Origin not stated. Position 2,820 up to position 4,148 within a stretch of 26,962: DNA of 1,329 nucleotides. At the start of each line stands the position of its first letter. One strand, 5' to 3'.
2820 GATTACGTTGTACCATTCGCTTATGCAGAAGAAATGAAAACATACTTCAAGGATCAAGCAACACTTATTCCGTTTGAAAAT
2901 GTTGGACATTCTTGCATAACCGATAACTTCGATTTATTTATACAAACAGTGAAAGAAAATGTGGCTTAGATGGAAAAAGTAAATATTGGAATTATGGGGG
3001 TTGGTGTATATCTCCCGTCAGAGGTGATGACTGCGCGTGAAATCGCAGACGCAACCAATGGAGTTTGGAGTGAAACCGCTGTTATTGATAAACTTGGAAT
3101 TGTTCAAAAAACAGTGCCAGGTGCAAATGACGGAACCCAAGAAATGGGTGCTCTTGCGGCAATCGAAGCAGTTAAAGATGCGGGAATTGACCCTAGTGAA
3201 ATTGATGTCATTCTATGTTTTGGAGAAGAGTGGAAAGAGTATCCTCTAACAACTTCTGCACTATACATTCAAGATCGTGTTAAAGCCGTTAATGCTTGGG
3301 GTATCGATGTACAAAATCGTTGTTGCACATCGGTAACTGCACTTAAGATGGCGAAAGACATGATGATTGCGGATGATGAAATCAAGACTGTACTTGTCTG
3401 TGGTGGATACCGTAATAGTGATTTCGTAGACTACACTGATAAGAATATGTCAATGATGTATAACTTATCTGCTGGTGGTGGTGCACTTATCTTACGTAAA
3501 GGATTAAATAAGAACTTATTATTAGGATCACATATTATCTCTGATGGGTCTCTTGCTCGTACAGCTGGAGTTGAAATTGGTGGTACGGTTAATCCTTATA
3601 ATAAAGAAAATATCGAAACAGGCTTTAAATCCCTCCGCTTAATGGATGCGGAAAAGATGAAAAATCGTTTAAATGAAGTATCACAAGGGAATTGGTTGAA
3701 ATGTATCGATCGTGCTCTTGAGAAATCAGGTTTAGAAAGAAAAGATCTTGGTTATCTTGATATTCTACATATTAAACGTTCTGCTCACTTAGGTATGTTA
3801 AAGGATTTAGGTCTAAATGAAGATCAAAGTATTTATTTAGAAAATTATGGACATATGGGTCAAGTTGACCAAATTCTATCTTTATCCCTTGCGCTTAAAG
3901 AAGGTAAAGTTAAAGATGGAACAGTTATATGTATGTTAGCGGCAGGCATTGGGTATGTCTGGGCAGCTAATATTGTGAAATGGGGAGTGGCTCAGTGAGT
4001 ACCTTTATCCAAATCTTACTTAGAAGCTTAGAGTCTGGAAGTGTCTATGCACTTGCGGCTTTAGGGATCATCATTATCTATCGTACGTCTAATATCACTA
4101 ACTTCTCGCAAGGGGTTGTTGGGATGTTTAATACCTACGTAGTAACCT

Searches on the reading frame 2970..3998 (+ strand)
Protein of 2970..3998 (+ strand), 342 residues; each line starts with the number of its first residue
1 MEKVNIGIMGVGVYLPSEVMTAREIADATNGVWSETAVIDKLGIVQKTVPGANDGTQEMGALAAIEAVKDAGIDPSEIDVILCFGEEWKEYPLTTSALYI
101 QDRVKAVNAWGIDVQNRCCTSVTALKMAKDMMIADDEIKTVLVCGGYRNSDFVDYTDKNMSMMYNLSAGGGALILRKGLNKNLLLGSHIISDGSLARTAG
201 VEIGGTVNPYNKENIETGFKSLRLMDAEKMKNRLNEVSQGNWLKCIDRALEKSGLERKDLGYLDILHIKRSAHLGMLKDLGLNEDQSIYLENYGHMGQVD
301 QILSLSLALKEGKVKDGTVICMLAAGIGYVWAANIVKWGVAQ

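Call 49: search_protein_families(library=pfam, proteins=[window:2970-3998:+], max_evalue=0.00001)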
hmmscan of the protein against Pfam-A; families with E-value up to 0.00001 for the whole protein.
window:2970-3998:+ (342 aa): 2 families
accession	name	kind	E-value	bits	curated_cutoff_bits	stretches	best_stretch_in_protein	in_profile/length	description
PF08541.16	ACP_syn_III_C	-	7e-17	61.8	26.6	1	250-338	1-90/90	3-Oxoacyl-[acyl-carrier-protein (ACP)] synthase III C terminal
PF08545.16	ACP_syn_III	-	1.1e-15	57.7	24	1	112-193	1-80/80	3-Oxoacyl-[acyl-carrier-protein (ACP)] synthase III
